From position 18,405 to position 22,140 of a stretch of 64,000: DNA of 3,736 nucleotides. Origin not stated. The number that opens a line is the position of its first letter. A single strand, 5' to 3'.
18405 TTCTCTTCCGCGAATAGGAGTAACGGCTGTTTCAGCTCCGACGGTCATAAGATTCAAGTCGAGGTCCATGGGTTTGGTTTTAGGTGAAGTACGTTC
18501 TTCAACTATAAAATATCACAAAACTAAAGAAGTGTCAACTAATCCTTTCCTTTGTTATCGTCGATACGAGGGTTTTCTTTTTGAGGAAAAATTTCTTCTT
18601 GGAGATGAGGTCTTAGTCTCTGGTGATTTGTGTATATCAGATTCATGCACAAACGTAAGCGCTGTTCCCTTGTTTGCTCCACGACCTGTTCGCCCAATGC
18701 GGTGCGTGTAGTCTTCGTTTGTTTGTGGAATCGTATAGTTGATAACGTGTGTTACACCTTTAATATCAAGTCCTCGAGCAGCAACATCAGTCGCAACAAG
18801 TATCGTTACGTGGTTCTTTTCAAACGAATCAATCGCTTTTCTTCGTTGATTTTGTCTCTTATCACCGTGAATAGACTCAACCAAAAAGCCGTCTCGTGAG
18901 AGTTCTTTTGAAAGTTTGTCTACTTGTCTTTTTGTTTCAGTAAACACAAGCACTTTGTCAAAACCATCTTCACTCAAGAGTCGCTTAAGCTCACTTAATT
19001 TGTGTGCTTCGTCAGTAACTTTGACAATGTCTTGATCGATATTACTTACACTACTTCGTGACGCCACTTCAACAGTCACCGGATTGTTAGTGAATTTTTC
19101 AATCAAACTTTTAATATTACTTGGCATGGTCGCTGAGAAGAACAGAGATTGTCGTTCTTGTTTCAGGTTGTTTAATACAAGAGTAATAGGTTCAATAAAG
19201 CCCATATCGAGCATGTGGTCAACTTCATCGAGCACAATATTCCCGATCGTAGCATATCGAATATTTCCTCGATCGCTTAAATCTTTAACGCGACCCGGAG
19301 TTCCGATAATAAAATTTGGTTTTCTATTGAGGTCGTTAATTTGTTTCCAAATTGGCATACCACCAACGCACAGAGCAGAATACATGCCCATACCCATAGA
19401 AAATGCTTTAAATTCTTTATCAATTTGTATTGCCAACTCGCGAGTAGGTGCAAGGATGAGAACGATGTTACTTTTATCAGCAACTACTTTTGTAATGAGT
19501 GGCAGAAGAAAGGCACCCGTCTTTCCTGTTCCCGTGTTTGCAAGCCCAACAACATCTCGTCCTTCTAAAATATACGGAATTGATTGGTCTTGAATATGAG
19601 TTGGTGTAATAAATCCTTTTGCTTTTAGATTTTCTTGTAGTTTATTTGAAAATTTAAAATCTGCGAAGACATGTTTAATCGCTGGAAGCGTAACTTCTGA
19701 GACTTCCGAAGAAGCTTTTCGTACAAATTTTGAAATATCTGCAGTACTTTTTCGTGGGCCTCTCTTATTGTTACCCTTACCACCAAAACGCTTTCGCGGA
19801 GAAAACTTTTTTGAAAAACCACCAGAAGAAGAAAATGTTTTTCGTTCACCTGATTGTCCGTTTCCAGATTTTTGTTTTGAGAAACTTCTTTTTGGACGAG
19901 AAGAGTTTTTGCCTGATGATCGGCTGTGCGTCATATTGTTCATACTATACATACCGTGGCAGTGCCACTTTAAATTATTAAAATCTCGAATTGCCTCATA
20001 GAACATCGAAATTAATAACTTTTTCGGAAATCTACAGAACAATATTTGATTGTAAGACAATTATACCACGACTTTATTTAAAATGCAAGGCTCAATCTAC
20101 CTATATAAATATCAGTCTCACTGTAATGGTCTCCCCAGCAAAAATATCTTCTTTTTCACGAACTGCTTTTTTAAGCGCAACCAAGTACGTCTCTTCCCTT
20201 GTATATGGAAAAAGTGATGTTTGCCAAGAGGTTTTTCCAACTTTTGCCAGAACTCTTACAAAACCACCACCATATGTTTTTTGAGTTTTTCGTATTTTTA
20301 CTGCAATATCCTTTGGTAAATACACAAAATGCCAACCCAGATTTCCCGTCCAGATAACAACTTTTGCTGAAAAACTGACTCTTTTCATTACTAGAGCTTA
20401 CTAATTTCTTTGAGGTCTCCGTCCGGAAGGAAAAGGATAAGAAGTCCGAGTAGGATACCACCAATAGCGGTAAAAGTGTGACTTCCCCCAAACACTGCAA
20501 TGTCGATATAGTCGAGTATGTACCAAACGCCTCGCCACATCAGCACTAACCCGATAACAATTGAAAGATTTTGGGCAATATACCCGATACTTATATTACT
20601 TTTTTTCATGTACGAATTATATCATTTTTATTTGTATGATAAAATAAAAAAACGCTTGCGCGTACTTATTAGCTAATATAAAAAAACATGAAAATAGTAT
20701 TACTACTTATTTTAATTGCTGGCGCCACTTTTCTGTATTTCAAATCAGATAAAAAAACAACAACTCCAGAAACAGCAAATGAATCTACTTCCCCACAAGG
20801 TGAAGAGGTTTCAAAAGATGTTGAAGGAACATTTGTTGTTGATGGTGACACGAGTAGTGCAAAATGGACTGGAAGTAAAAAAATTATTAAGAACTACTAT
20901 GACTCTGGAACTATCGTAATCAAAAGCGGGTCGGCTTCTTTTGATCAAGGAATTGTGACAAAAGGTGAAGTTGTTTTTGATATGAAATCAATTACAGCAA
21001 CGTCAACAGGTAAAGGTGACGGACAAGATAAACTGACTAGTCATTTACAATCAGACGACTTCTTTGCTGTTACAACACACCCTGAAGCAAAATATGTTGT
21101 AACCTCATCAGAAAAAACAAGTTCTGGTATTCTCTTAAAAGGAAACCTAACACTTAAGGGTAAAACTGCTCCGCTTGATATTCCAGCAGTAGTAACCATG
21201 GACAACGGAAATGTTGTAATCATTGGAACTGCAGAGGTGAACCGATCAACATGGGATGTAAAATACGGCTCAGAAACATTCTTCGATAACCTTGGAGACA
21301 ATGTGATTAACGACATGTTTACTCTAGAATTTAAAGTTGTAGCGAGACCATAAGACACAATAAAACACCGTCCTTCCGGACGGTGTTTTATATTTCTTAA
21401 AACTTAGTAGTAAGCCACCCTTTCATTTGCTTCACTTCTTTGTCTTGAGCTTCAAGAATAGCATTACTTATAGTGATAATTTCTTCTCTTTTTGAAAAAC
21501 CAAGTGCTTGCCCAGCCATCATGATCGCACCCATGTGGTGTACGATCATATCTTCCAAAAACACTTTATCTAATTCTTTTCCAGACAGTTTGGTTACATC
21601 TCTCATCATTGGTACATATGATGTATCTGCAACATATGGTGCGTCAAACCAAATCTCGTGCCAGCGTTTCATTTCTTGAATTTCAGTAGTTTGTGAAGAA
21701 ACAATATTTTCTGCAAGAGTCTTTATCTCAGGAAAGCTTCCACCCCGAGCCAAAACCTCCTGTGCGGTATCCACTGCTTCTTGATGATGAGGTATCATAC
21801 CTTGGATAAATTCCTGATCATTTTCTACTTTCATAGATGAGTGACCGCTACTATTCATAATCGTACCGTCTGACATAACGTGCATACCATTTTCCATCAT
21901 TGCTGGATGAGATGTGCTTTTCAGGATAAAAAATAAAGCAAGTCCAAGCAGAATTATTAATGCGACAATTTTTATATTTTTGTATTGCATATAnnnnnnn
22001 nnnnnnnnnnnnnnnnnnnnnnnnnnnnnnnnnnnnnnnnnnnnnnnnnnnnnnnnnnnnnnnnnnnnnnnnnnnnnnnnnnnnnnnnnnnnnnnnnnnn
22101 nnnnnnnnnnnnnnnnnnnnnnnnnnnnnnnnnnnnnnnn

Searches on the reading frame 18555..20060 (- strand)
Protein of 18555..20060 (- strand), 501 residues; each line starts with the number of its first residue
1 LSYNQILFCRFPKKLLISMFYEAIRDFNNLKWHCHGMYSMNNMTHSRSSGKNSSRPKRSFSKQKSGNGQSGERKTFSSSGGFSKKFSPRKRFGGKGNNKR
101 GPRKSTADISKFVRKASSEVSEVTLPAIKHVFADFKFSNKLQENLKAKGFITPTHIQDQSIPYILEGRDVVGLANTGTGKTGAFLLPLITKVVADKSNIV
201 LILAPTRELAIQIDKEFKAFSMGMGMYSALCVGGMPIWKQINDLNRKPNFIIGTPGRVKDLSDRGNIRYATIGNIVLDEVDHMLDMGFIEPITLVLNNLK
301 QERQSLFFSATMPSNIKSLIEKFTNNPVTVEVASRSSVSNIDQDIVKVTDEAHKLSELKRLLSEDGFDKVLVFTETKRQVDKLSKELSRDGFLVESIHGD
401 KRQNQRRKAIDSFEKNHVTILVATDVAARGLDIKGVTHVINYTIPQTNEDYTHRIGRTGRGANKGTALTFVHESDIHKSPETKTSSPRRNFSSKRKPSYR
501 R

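Call 11: search_protein_families(library=pfam, proteins=[window:18555-20060:-], max_evalue=0.01)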
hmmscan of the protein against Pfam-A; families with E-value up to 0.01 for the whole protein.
window:18555-20060:- (501 aa): 5 families
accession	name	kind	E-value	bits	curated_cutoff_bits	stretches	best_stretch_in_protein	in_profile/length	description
PF00270.35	DEAD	-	6.8e-44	150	26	1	154-318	1-166/167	DEAD/DEAH box helicase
PF00271.37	Helicase_C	-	3.4e-31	108.2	23.5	1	354-460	2-108/110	Helicase conserved C-terminal domain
PF04851.21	ResIII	-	7.5e-07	29.6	22.5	1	174-312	30-162/164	Type III restriction enzyme, res subunit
PF06862.17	Utp25_C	-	0.0027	17.8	32.8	1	355-453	37-135/190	Utp25, C-terminal domain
PF03447.22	NAD_binding_3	-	0.0088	17.2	24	0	271-347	4-80/116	Homoserine dehydrogenase, NAD binding domain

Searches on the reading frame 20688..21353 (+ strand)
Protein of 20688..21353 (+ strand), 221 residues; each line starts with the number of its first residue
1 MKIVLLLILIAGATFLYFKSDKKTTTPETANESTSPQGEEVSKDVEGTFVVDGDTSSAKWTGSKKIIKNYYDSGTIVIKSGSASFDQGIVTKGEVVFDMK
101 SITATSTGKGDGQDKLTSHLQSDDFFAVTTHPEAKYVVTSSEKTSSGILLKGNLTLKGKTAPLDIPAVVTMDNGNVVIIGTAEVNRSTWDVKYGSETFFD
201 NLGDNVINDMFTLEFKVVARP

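Call 11: search_protein_families(library=pfam, proteins=[window:20688-21353:+], max_evalue=0.01)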
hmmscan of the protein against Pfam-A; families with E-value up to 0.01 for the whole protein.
window:20688-21353:+ (221 aa): 1 family
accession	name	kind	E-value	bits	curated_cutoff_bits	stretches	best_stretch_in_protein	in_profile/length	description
PF04264.18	YceI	-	4.7e-21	76.2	23.7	1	50-219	2-150/150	YceI-like domain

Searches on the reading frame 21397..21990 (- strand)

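Call 11: search_protein_families(library=pfam, proteins=[window:21397-21990:-], max_evalue=0.01)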
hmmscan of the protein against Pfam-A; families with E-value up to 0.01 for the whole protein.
window:21397-21990:- (197 aa): 2 families
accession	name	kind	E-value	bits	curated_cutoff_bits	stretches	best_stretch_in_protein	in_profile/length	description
PF03713.19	DUF305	-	3.1e-31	108.9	27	2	128-193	86-151/151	Domain of unknown function (DUF305)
PF13628.12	DUF4142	-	1.6e-07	32.1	27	1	58-98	87-126/138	Domain of unknown function (DUF4142)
